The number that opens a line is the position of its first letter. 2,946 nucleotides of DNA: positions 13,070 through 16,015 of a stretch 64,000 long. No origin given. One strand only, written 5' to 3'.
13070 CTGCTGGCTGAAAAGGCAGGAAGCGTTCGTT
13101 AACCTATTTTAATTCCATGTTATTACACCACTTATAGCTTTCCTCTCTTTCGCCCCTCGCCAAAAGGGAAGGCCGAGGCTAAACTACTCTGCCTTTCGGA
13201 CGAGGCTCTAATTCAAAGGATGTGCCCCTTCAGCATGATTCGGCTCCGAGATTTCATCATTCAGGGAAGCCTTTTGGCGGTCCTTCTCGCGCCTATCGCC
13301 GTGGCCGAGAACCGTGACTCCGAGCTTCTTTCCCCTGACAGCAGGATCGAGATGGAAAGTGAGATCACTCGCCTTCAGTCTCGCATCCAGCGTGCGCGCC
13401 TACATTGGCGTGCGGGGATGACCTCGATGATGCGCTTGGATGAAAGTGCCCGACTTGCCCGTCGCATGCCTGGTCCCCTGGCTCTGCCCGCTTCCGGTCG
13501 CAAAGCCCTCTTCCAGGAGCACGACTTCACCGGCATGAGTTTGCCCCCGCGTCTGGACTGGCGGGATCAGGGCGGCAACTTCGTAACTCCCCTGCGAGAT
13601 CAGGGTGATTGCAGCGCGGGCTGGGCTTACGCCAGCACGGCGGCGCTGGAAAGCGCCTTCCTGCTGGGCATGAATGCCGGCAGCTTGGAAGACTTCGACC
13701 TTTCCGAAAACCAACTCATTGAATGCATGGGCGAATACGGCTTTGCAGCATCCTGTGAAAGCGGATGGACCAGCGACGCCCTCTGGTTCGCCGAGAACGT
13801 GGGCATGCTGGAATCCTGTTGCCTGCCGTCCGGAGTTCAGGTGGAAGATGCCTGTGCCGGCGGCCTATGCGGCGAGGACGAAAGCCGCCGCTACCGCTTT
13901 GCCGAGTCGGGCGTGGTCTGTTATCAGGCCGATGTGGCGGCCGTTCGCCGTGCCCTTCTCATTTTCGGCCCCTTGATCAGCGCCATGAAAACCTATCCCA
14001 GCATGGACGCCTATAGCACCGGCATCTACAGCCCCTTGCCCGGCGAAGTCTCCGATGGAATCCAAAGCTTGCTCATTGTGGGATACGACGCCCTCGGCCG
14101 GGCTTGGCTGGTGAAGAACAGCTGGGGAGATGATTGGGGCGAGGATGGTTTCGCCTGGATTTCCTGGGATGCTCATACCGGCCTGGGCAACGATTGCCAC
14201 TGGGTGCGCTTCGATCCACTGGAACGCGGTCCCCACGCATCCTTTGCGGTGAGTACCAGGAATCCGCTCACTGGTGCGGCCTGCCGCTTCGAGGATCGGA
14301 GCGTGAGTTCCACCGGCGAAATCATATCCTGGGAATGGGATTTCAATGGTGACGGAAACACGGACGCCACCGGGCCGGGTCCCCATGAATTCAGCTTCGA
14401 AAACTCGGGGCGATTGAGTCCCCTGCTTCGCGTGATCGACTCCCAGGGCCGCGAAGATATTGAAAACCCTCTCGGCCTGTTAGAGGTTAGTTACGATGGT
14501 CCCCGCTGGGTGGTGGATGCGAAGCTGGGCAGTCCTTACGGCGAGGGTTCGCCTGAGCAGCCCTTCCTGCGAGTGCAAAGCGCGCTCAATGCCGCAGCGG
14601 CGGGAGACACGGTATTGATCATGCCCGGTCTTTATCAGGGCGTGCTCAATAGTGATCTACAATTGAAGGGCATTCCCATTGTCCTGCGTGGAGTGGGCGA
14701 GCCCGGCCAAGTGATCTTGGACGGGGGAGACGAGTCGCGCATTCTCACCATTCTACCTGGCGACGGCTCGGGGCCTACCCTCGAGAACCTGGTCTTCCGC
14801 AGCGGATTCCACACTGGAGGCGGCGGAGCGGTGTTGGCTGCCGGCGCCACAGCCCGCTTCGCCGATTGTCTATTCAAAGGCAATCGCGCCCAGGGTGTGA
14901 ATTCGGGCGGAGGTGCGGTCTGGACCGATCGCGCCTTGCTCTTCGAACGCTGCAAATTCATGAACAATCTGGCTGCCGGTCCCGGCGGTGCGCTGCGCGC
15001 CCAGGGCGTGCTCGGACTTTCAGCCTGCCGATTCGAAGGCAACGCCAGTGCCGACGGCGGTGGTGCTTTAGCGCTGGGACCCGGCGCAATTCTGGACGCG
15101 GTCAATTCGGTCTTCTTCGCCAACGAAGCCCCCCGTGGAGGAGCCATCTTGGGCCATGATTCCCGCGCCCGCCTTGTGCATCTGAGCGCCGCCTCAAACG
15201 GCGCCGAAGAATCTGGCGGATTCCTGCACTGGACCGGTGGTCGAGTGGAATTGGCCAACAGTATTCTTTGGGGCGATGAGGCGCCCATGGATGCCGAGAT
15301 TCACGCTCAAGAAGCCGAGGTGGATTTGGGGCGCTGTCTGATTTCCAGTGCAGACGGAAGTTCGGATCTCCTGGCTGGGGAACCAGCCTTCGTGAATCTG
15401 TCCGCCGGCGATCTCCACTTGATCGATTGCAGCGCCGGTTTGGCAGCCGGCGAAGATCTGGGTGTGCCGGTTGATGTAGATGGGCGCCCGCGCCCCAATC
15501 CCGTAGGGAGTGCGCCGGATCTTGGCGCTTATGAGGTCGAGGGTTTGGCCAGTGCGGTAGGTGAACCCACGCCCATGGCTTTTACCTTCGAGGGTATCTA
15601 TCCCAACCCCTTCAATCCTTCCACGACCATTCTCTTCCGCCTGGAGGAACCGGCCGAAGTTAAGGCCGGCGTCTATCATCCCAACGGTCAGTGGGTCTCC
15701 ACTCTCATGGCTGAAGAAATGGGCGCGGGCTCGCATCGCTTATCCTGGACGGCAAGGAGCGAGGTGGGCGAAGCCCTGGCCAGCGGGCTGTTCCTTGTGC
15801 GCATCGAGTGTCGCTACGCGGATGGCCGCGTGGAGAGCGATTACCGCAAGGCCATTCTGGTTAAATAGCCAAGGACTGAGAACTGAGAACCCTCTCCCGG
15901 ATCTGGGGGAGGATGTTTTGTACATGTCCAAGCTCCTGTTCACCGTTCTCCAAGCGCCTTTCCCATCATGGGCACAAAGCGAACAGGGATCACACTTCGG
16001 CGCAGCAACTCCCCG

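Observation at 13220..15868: Papain-like domain with both catalytic dyad residues substituted (Cys25 to Gly, His159 to Gln): a probable pseudo-protease on a T9SS cargo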

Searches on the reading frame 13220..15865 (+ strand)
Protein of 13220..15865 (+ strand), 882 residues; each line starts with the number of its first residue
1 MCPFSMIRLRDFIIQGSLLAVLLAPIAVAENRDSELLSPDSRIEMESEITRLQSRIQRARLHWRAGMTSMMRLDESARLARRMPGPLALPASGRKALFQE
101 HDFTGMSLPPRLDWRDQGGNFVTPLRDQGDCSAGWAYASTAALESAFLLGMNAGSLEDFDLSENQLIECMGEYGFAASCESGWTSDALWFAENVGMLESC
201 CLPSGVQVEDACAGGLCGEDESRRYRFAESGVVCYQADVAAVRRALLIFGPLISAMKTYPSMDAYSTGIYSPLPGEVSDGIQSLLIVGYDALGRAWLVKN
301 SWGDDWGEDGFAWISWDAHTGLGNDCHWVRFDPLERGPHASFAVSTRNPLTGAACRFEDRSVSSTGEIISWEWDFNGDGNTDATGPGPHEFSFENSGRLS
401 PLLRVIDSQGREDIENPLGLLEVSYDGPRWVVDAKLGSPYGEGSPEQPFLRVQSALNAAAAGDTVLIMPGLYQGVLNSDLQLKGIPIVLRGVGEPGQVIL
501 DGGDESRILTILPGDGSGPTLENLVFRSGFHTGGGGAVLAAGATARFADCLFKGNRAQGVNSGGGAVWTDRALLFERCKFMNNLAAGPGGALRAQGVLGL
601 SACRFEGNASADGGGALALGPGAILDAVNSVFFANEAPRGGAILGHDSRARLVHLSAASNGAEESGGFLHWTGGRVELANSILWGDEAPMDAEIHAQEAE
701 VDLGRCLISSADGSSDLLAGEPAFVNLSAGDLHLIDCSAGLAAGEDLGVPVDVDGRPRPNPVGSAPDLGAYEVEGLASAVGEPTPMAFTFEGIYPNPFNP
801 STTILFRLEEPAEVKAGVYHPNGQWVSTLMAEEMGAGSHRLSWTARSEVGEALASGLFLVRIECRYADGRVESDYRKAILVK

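Call 3: search_protein_families(library=pfam, proteins=[window:13220-15865:+], max_evalue=1)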
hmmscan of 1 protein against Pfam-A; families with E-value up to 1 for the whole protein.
window:13220-15865:+ (882 aa): 7 families
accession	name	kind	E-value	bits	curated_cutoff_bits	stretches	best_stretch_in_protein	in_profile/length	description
PF00112.29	Peptidase_C1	-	1.3e-33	117.4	20.7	1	108-319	1-207/220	Papain family cysteine protease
PF02415.23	Chlam_PMP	-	6.4e-07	29.4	20.6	1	549-569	1-18/19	Chlamydia polymorphic membrane protein (Chlamydia_PMP) repeat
PF13860.13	FlgD_ig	-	1.2e-05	25.6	27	1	804-863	12-74/79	FlgD Ig-like domain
PF18911.6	PKD_4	-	0.0002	21.8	27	1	338-413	4-76/85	PKD domain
PF13229.12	Beta_helix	-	0.011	15.9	25.9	1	520-636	12-138/158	Right handed beta helix region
PF00801.26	PKD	-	0.21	12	23.5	1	364-398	24-58/80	PKD domain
PF03051.21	Peptidase_C1_2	-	0.29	10.3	22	1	294-315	377-398/438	Peptidase C1-like family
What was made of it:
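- On PKD domain: Query: PKD_4 at 21.8 bits against a 27 cutoff (call 3).
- Checked: PF00112 Peptidase_C1 matches residues 108-319 at E = 1.3e-33, 117 bits against a 20.7-bit cutoff (call 3). phmmer against PDB cathepsins aligns query 'qgdcsagw' with 'qgacgscw', so Cys25 falls on Gly.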

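Call 4: search_protein_families(library=ncbifam, proteins=[window:13220-15865:+], max_evalue=1)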
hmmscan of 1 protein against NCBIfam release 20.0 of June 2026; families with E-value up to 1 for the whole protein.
window:13220-15865:+ (882 aa): 8 families
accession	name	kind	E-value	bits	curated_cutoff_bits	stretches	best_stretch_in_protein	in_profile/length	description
NF033707.1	T9SS_sortase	equivalog_domain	1.1e-05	23.4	420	1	793-879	1001-1093/1095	type IX secretion system sortase PorU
NF005176.1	PRK06655.1-1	equivalog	0.0006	19.8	230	1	812-871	97-156/197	flagellar hook assembly protein FlgD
NF041518.1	choice_anch_Q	domain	0.0018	18.5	25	1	737-774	22-58/58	choice-of-anchor Q domain-containing protein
NF052323.1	T9SSA_dep_M6i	equivalog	0.0042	15.1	600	1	794-873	961-1034/1043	T9SS-dependent M6-like inactivated metalloprotease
TIGR04183.1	Por_Secre_tail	domain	0.04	13.9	23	1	793-862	1-58/72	T9SS type A sorting domain-containing protein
TIGR04247.1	NosD_copper_fam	subfamily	0.071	11.7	300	1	453-512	2-53/377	nitrous oxide reductase family maturation protein NosD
NF009276.0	PRK12633.1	equivalog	0.15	11.8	383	1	812-870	129-187/234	flagellar basal body rod modification protein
NF047854.1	LIC10774_subfam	equivalog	0.23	10.3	380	1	421-474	52-105/358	LIC10774/LIC10365 family surface protein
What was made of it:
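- The query's own CTD and PKD scores are below the curated cutoffs (calls 3, 4).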

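Call 5: search_solved_structures(query=window:13220-15865:+, max_evalue=1, show_alignments=4)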
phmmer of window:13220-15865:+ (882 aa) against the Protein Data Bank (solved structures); distinct sequences matched with E-value up to 1: 194 (the best 60 are shown).
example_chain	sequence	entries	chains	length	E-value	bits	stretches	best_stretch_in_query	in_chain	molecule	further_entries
3qj3_A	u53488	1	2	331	2.7e-25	91.5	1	106-320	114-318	Cathepsin L-like protein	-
6czs_A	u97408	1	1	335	7.4e-22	80.1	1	108-314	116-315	Pro-cathepsin H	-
6czk_A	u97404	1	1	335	2e-21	78.6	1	108-314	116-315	Pro-cathepsin H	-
1nb3_A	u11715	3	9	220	1.4e-20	75.9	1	109-314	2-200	Cathepsin H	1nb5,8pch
6jd8_A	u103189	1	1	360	1.7e-20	75.6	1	97-319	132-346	Cathepsin L1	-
6jd0_A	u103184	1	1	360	2e-20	75.3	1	97-319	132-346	Cathepsin L1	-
1cjl_A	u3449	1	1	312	3.6e-20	74.5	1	96-319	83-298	PROCATHEPSIN L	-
9hjy_A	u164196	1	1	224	3.8e-20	74.4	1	109-319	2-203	Late digestive cathepsin L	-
3qt4_A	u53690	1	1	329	4.7e-20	74.1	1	108-326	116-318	Cathepsin-L-like midgut cysteine proteinase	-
3hwn_A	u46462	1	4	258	7.3e-20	73.5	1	97-319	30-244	Cathepsin L1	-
7q8g_AA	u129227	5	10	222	9.2e-20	73.1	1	108-321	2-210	Cathepsin L2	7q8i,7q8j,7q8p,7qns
7q8l_AA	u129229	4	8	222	9.2e-20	73.1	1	108-321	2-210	Cathepsin L2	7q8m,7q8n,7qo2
7pk4_A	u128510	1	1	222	9.7e-20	73.1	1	108-321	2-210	Cathepsin L2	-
1cs8_A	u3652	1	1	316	1.1e-19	72.9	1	97-319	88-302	HUMAN PROCATHEPSIN L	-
2vhs_A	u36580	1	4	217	1.1e-19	72.8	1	109-319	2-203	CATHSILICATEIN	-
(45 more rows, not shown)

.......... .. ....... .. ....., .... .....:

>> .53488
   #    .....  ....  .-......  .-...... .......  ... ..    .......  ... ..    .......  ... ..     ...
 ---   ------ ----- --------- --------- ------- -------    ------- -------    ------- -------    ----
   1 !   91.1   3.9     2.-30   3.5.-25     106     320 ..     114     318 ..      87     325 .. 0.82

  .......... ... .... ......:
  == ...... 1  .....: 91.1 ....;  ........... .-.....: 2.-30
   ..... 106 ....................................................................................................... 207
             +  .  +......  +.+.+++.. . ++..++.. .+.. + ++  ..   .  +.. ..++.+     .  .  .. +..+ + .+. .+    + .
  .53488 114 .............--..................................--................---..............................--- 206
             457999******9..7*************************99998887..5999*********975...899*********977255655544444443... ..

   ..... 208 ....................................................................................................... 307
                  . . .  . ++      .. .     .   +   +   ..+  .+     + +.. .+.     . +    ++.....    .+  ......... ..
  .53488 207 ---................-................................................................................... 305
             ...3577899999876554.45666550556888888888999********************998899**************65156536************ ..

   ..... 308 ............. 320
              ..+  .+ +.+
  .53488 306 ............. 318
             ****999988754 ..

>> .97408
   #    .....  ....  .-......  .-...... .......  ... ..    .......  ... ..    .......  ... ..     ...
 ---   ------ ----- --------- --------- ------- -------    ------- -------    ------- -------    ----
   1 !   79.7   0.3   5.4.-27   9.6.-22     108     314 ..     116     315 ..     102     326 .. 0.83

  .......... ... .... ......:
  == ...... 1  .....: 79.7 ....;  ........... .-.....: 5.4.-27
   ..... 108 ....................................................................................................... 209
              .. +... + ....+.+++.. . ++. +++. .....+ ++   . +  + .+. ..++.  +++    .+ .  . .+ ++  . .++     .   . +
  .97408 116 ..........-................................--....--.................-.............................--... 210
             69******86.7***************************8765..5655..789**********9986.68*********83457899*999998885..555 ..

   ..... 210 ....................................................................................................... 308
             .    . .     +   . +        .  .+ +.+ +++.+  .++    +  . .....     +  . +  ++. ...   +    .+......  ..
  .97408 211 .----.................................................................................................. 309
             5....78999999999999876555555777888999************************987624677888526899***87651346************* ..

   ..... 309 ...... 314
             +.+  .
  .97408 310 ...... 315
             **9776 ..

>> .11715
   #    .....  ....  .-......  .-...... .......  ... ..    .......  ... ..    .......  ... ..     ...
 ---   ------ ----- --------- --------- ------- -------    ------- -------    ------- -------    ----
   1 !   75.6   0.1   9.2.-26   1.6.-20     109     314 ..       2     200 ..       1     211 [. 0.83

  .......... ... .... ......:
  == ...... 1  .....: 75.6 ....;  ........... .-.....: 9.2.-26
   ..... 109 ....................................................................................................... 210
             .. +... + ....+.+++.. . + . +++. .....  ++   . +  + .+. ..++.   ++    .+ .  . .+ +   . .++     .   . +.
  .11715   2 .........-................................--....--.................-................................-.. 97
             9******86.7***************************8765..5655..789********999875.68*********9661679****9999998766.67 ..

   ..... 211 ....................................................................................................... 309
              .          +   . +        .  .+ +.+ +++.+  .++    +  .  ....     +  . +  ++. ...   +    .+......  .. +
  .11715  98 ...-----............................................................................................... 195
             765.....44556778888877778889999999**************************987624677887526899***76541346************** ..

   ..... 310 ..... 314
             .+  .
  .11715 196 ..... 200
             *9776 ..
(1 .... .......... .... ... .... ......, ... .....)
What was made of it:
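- Checked: It aligns '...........' with '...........', so His159 falls on Gln; in the cathepsin H alignment His falls on a gap next to that Gln (call 5).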

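Call 10: find_encoding_contigs(protein=window:13220-15865:+, flank=10000, max_places=6)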
Protein window:13220-15865:+ (882 aa): no gene with exactly this product is on record in the collection.
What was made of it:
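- Tried and rejected: Exact-sequence look-up: the window protein is not on record (call 10).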

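Call 12: find_related_loci(query=window:13220-15865:+, collection=genome_contigs, flank=6000)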
Query window:13220-15865:+ (882 aa) in genome_contigs; peptide patterns used: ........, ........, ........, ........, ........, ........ (x = any residue, [..] = any of these).
68 stretches matched a pattern; 50 encode a relative of the query (tblastn E <= 1e-3); 50 distinct loci.
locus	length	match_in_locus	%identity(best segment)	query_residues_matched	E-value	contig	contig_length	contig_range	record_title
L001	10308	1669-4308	90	3-882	0e+0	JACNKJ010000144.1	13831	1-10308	MAG: bacterium isolate NIOZ-UU57 NIOZ-UU_NODE_5541_length_13831_cov_5.88756, whole genome shotgun sequence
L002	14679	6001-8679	38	37-882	1e-166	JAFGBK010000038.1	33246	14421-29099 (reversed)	MAG: Candidatus Krumholzibacteriota bacterium isolate Zod_Metabat.1031 k87_1574362, whole genome shotgun sequence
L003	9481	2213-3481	24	16-410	2e-25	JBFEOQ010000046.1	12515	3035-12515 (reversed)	MAG: Thermoplasmatota archaeon isolate Mix_mud04.2021.02.43 k141_1076775_length_12515_cov_14.2394, whole genome shotgun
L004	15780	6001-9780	24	366-862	9e-19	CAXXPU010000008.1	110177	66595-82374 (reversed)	MAG: Candidatus Cloacimonadales bacterium isolate 70def32f-3baa-4f69-a8d8-f7b86ee1cfd5 genome assembly, contig: contig_8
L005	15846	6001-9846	23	354-882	4e-20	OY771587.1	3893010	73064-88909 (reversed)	MAG: Candidatus Cloacimonadales bacterium isolate 1252d336-4e06-4a70-9fd9-88bc0735b540 genome assembly, chromosome: 1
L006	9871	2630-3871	36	334-882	4e-13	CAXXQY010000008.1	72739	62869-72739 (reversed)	MAG: bacterium isolate 57a1b92f-bc4a-4fd6-9813-ca89f61bdd80 genome assembly, contig: contig_8, whole genome shotgun sequ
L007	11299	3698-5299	27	84-429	2e-12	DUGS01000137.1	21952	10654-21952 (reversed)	MAG TPA_asm: Methanosarcina sp. isolate UBA10923 contig_3915, whole genome shotgun sequence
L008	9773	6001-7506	27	88-424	3e-11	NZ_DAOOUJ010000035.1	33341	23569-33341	MAG: Methanosarcina sp. isolate AMR_MDS_2470 NODE_876_length_33341_cov_17.066875, whole genome shotgun sequence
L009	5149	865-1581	27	84-316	3e-11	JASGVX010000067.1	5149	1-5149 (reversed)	MAG: Methanobacteriota archaeon isolate MAG165_SZBP c_000000021857, whole genome shotgun sequence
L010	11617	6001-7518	27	83-414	3e-10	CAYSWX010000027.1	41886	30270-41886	MAG TPA_asm: uncultured Methanosarcinales archaeon isolate binchicken_co152_168 genome assembly, contig: NODE_1083_lengt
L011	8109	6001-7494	26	83-410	3e-10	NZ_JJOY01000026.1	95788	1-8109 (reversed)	Methanosarcina sp. 2.H.T.1A.6 scaffold15_1_size95788-refined, whole genome shotgun sequence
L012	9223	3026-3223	47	348-417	4e-10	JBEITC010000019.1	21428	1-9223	MAG: Planctomycetota bacterium isolate Sample-108-S8-bin-105 Sample_108_S8-bin_105-k141_1690503, whole genome shotgun se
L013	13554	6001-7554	27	83-421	5e-10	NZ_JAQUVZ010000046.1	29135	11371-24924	MAG: Methanosarcina sp. isolate STD2_179 NODE_5617_length_29135_cov_17.387514_Sandtown_D2, whole genome shotgun sequence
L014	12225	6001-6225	39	342-417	5e-10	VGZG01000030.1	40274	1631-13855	MAG: Planctomycetota bacterium isolate K_Offshore_80m_m1_186 K_Offshore_80m_m1_186_Ga0194132_10001954, whole genome shot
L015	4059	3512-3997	33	363-882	1e-9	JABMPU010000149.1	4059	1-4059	MAG: Armatimonadota bacterium isolate bin.262 k141_4765466, whole genome shotgun sequence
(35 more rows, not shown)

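Call 39: find_homologous_proteins(query=window:13220-15865:+, max_evalue=1e-20)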
Query window:13220-15865:+ (882 aa): 24 proteins with E <= 1e-20 among 8000 candidates.
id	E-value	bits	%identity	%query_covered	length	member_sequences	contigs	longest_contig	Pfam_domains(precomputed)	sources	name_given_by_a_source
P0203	0.0e+0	1824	89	100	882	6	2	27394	PF00112.30,PF22842.4,PF13860.13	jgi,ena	jgi:hypothetical protein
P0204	0.0e+0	1490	75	100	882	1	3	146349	PF00112.30,PF02415.24,PF22842.4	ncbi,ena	-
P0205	0.0e+0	1457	76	95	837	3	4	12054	PF00112.30,PF02415.24,PF22842.4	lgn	-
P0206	0.0e+0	1398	71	98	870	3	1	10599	PF13229.13,PF00112.30,PF02415.24,PF22842.4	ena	-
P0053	0.0e+0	1231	65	96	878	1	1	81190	PF13229.13,PF00112.30,PF02415.24,PF22842.4,PF13860.13,PF18911.7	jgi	-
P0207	5.8e-214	731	43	96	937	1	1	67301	PF00112.30,PF18911.7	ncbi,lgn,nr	ncbi:MAG: hypothetical protein JW819_07805 [Candidatus Krumholzibacteriota bacterium]|nr:hypothetica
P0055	2.2e-213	729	42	99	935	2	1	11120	PF00112.30,PF13860.13,PF18911.7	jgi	-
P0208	1.4e-202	693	43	96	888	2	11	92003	PF00112.30,PF13860.13,PF18911.7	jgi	-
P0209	1.5e-195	670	40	96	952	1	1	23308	PF13229.13,PF00112.30,PF00801.27,PF02415.24,PF13860.13,PF18911.7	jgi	jgi:predicted outer membrane repeat protein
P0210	7.2e-190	651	40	96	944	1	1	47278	PF00112.30,PF02415.24,PF22842.4,PF13860.13,PF18911.7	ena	-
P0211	8.9e-186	637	39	99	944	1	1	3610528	PF00112.30,PF00801.27,PF22842.4,PF13860.13,PF18911.7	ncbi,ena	-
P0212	5.1e-182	625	39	96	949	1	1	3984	PF00112.30,PF00801.27,PF18911.7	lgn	-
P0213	1.6e-179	617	39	96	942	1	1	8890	PF00112.30,PF00801.27,PF02415.24,PF22842.4,PF13860.13,PF18911.7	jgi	jgi:C1A family cysteine protease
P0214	6.4e-174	598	39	96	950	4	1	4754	PF00112.30,PF00801.27,PF02415.24,PF22842.4,PF13860.13,PF18911.7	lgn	-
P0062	1.2e-158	548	34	97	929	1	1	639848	PF13229.13,PF00112.30,PF22842.4,PF13860.13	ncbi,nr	ncbi:MAG: hypothetical protein GY835_25975 [bacterium]|nr:hypothetical protein [bacterium]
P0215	1.7e-39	153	37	31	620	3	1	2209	PF01839.30,PF12256.15,PF00112.30,PF13517.13,PF13529.14,PF18998.7,PF07483.17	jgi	-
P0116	8.4e-38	148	31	43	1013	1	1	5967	PF00112.30,PF17957.8,PF03404.23,PF06739.18,PF02012.27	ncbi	ncbi:MAG TPA: C1 family peptidase, partial [Nitrospirota bacterium]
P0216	2.2e-35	140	28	66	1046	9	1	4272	PF13229.13,PF00112.30,PF03051.22,PF13860.13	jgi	jgi:C1A family cysteine protease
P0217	5.7e-32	129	36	30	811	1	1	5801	PF00112.30,PF13715.13,PF13620.13,PF01841.26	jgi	jgi:hypothetical protein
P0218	6.7e-27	112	32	31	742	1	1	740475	PF00112.30,PF03051.22,PF00041.28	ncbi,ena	-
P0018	2.1e-25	107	28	35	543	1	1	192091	PF00112.30,PF01833.31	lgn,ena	-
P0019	3.6e-25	106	32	30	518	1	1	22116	PF00112.30,PF00041.28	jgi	jgi:hypothetical protein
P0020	9.9e-23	98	31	31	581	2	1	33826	PF00112.30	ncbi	-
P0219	3.7e-22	96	29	30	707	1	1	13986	PF00112.30,PF13860.13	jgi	-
